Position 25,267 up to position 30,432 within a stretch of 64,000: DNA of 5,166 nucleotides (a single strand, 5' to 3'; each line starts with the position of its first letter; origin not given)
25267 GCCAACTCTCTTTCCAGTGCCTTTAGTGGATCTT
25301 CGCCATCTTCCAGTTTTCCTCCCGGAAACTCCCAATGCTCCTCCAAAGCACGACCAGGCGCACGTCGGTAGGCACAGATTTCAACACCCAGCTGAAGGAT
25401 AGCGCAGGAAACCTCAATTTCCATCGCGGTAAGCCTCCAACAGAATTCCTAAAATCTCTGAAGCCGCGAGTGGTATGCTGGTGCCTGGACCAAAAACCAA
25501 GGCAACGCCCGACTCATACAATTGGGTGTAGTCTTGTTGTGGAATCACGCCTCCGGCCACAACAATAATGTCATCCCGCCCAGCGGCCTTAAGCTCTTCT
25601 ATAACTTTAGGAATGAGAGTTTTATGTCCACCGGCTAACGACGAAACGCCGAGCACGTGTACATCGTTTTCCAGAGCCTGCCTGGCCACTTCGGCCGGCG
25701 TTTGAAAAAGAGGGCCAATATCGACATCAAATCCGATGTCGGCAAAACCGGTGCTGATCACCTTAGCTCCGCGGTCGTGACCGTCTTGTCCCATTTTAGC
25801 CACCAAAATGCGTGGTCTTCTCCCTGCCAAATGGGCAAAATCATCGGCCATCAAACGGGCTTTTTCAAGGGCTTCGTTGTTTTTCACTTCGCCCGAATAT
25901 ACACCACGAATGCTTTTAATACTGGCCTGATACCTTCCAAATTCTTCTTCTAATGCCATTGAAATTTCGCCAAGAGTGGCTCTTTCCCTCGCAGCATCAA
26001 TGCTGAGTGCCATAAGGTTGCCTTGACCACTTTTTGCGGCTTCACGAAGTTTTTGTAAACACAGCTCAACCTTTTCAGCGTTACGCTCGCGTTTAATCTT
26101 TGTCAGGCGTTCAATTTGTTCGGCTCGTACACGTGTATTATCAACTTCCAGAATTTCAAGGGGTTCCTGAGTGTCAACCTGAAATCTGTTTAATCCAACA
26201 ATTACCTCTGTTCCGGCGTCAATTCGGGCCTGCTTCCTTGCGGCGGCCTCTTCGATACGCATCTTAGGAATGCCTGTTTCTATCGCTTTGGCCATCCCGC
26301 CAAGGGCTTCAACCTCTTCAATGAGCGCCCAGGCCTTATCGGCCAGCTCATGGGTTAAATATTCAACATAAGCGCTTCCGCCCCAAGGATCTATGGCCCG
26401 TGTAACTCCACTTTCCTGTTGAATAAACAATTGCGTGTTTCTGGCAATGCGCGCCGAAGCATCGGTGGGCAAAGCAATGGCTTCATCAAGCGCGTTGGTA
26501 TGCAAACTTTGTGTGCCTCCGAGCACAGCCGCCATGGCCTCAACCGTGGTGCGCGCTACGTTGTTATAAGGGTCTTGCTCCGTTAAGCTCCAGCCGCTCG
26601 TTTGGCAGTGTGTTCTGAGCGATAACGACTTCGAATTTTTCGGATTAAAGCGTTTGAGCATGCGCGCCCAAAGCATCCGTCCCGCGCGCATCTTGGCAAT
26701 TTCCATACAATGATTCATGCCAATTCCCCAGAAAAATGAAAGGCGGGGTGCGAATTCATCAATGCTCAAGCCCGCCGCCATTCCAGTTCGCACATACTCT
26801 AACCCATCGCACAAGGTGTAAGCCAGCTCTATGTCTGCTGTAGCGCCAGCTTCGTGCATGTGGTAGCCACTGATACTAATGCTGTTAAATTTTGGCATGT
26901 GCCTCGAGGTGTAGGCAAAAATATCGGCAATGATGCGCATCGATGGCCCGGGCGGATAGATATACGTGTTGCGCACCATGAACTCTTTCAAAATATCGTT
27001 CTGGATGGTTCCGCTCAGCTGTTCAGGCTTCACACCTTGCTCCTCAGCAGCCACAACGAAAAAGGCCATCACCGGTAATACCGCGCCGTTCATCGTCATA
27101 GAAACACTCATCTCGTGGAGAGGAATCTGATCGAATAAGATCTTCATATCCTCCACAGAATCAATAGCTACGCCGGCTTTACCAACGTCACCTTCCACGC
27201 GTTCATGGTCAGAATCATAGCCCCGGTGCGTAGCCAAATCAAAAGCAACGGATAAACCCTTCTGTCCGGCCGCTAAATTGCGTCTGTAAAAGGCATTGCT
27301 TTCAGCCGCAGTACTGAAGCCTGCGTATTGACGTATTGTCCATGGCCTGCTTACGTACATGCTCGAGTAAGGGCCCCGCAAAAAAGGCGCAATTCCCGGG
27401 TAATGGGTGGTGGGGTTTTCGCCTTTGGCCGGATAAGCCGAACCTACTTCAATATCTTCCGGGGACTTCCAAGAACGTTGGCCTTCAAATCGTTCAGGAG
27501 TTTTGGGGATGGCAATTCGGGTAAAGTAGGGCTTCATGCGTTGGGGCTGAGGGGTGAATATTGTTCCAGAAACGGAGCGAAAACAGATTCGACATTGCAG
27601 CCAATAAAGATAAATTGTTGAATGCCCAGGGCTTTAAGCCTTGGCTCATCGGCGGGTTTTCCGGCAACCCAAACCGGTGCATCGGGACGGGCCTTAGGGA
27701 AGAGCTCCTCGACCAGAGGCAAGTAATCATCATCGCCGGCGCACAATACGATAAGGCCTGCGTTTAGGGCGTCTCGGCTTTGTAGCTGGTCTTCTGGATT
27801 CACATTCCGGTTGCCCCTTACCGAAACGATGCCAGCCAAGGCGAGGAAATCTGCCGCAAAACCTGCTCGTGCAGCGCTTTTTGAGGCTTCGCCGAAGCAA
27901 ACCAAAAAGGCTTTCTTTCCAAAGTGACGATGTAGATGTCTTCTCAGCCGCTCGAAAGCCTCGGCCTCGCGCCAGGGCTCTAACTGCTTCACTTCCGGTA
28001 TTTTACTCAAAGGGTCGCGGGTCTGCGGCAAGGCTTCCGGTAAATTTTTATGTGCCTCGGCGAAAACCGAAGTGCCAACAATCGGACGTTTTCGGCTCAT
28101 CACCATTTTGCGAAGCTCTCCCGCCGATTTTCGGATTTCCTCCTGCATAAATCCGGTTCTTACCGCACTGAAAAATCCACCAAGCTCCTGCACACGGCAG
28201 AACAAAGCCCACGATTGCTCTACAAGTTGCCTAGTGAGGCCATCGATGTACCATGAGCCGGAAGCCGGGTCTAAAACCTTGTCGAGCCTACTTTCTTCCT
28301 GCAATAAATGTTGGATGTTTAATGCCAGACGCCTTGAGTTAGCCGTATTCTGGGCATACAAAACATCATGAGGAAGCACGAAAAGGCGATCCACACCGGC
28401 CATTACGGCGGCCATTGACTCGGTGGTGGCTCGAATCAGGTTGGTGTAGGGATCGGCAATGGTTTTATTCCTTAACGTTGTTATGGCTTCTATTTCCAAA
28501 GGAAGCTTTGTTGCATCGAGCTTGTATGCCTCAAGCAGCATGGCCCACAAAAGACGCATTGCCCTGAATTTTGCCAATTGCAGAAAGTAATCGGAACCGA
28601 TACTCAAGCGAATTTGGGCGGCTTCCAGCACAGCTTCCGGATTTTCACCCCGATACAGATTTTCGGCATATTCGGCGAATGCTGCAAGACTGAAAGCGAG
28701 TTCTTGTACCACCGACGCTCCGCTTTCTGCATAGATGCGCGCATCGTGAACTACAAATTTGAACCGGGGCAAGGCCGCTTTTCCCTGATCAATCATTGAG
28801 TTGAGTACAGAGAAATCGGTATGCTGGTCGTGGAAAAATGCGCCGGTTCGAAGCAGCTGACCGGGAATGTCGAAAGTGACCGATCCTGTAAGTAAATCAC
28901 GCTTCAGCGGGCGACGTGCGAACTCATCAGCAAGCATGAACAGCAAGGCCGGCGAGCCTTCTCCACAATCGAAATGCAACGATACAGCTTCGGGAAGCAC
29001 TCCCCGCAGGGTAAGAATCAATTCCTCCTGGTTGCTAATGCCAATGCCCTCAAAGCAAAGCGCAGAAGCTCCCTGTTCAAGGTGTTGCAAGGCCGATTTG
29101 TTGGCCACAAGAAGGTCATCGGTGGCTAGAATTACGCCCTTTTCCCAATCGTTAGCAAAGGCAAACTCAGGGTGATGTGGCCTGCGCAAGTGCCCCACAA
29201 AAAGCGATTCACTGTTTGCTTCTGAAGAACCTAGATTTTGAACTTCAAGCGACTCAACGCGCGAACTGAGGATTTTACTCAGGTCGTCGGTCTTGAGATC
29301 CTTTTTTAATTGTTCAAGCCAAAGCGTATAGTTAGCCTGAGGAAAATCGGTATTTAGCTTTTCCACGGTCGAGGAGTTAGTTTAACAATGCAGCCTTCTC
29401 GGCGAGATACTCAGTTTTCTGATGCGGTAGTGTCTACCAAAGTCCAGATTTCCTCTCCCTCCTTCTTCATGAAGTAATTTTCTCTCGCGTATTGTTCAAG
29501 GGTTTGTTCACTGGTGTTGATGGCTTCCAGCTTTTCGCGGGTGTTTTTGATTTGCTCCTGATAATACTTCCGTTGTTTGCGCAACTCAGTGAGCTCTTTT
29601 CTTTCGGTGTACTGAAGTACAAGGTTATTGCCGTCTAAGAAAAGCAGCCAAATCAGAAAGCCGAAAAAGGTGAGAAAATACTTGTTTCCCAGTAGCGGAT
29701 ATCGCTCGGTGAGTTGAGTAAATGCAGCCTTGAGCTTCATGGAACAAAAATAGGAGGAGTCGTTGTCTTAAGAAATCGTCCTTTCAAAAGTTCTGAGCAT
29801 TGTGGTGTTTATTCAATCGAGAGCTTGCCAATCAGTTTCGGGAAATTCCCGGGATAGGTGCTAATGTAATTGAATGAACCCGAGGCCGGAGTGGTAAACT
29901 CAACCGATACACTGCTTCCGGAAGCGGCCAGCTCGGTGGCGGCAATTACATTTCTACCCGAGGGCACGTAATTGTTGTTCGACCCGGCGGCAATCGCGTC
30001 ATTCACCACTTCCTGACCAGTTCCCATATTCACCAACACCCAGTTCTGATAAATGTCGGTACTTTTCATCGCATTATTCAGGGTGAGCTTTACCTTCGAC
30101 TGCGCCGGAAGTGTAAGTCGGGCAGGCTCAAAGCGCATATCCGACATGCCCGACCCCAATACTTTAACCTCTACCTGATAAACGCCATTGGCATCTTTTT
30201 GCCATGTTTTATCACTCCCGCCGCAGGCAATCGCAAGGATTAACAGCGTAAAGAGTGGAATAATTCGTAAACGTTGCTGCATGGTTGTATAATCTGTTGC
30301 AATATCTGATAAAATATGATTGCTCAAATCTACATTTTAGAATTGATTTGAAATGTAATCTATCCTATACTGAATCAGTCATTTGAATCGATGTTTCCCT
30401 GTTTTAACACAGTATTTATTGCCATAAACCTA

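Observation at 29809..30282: Azurin-fold lipoprotein with all four type-1 copper ligands substituted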

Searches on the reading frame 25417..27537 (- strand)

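Call 53: search_protein_families(library=pfam, proteins=[window:25417-27537:-], max_evalue=0.01)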
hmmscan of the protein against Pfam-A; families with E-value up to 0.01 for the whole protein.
window:25417-27537:- (707 aa): 2 families
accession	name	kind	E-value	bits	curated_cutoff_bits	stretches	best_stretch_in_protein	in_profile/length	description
PF01642.28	MM_CoA_mutase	-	8.9e-230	764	22.1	1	26-534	3-512/512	Methylmalonyl-CoA mutase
PF02310.24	B12-binding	-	7.1e-21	74.7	32.1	1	576-687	2-115/121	B12 binding domain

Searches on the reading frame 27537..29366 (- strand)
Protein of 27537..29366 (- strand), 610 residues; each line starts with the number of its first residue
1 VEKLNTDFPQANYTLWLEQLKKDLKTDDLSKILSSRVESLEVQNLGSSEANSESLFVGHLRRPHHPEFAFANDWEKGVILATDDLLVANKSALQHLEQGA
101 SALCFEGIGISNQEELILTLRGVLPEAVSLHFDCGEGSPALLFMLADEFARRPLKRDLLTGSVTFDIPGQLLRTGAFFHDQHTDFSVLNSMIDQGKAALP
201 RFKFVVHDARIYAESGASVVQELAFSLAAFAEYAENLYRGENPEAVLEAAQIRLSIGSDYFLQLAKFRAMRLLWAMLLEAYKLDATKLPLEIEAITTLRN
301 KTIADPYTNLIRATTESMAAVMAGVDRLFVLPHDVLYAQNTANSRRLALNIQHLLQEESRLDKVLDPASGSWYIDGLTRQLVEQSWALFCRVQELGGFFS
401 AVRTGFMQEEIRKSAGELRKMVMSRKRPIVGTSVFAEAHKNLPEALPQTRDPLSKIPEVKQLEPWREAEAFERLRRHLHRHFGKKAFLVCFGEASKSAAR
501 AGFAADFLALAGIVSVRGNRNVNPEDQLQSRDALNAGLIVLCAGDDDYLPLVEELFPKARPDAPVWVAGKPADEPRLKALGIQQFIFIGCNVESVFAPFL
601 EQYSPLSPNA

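Call 53: search_protein_families(library=pfam, proteins=[window:27537-29366:-], max_evalue=0.01)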
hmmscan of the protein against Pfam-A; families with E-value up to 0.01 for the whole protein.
window:27537-29366:- (610 aa): 1 family
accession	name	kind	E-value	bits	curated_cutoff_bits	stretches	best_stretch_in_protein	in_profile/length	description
PF01642.28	MM_CoA_mutase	-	7.8e-86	289.1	22.1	1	103-514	99-503/512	Methylmalonyl-CoA mutase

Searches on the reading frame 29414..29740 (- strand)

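Call 31: search_protein_families(library=ncbifam, proteins=[window:29414-29740:-], max_evalue=0.01)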
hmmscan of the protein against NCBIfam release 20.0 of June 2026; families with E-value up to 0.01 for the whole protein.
window:29414-29740:- (109 aa): 1 family
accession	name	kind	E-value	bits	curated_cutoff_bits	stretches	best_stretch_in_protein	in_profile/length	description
NF008173.0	PRK10920.1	equivalog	0.0031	16.6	313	1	46-106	97-157/390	uroporphyrinogen-III C-methyltransferase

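Call 53: search_protein_families(library=pfam, proteins=[window:29414-29740:-], max_evalue=0.01)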
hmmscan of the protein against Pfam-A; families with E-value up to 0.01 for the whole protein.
window:29414-29740:- (109 aa): 1 family
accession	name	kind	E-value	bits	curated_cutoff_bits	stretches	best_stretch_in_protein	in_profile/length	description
PF04977.20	DivIC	-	3.5e-07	30.4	28.9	1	26-103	2-79/80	Septum formation initiator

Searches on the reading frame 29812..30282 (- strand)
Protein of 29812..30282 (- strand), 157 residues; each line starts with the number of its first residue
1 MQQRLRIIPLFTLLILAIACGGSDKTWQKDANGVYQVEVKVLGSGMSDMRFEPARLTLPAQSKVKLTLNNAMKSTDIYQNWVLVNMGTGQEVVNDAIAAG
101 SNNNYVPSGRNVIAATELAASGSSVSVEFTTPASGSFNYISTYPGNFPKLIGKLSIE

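Call 4: search_protein_families(library=pfam, proteins=[window:29812-30282:-], max_evalue=1)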
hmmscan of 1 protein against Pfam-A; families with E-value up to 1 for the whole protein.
window:29812-30282:- (157 aa): 5 families
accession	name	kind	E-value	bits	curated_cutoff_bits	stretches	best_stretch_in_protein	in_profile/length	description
PF00127.26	Copper-bind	-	3.3e-06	27.9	21.2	1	43-144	6-86/99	Copper binding proteins, plastocyanin/azurin family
PF13473.12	Cupredoxin_1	-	2.4e-05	24.8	27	1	31-90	17-68/104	Cupredoxin-like domain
PF14436.11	EndoU_bacteria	-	0.036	14.9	25.3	0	23-48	35-60/129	Bacterial EndoU nuclease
PF23509.1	MSMEG_3727_PQQ-assoc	-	0.061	13.2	27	1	25-75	33-80/152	MSMEG_3727, PQQ-associated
PF04151.21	PPC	-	0.55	11.6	25.9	0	56-141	7-67/70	Bacterial pre-peptidase C-terminal domain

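Call 5: search_solved_structures(query=window:29812-30282:-, max_evalue=1, show_alignments=3)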
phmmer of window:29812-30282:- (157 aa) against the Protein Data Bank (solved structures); distinct sequences matched with E-value up to 1: 106 (the best 60 are shown).
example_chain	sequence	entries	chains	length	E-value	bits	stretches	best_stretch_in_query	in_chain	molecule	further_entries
2aan_A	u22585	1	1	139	4.2e-16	62.3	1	33-156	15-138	auracyanin A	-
1ov8_A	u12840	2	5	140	8.2e-12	48.4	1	46-147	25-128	Auracyanin B | PROTEIN (AURACYANIN)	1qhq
6l1v_A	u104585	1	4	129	3.9e-10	43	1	44-155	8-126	Azurin-1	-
1rkr_A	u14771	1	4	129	5.2e-10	42.6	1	44-155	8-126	AZURIN-I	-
1cuo_A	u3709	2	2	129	8.4e-10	41.9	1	49-157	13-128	PROTEIN (AZURIN ISO-2) | Azurin iso-2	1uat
6kol_A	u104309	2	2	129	9.6e-10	41.7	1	42-148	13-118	Blue (Type 1) copper domain protein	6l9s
1gr7_A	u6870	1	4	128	2.2e-07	34.1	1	45-156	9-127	AZURIN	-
2azu_A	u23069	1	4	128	3.4e-07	33.5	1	45-156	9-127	AZURIN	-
2fnw_A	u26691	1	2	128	4.2e-07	33.2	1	45-156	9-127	Azurin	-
3fpy_A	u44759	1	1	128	5.6e-07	32.8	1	45-156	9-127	Azurin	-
1ezl_A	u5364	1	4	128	7.8e-07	32.3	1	44-156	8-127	AZURIN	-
4koc_A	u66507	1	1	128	8.1e-07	32.2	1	45-156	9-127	Azurin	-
4ko9_A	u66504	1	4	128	8.2e-07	32.2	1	45-156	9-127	Azurin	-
1ils_A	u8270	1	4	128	8.6e-07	32.1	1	41-156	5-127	AZURIN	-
1ag0_A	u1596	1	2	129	9.5e-07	32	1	45-156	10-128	AZURIN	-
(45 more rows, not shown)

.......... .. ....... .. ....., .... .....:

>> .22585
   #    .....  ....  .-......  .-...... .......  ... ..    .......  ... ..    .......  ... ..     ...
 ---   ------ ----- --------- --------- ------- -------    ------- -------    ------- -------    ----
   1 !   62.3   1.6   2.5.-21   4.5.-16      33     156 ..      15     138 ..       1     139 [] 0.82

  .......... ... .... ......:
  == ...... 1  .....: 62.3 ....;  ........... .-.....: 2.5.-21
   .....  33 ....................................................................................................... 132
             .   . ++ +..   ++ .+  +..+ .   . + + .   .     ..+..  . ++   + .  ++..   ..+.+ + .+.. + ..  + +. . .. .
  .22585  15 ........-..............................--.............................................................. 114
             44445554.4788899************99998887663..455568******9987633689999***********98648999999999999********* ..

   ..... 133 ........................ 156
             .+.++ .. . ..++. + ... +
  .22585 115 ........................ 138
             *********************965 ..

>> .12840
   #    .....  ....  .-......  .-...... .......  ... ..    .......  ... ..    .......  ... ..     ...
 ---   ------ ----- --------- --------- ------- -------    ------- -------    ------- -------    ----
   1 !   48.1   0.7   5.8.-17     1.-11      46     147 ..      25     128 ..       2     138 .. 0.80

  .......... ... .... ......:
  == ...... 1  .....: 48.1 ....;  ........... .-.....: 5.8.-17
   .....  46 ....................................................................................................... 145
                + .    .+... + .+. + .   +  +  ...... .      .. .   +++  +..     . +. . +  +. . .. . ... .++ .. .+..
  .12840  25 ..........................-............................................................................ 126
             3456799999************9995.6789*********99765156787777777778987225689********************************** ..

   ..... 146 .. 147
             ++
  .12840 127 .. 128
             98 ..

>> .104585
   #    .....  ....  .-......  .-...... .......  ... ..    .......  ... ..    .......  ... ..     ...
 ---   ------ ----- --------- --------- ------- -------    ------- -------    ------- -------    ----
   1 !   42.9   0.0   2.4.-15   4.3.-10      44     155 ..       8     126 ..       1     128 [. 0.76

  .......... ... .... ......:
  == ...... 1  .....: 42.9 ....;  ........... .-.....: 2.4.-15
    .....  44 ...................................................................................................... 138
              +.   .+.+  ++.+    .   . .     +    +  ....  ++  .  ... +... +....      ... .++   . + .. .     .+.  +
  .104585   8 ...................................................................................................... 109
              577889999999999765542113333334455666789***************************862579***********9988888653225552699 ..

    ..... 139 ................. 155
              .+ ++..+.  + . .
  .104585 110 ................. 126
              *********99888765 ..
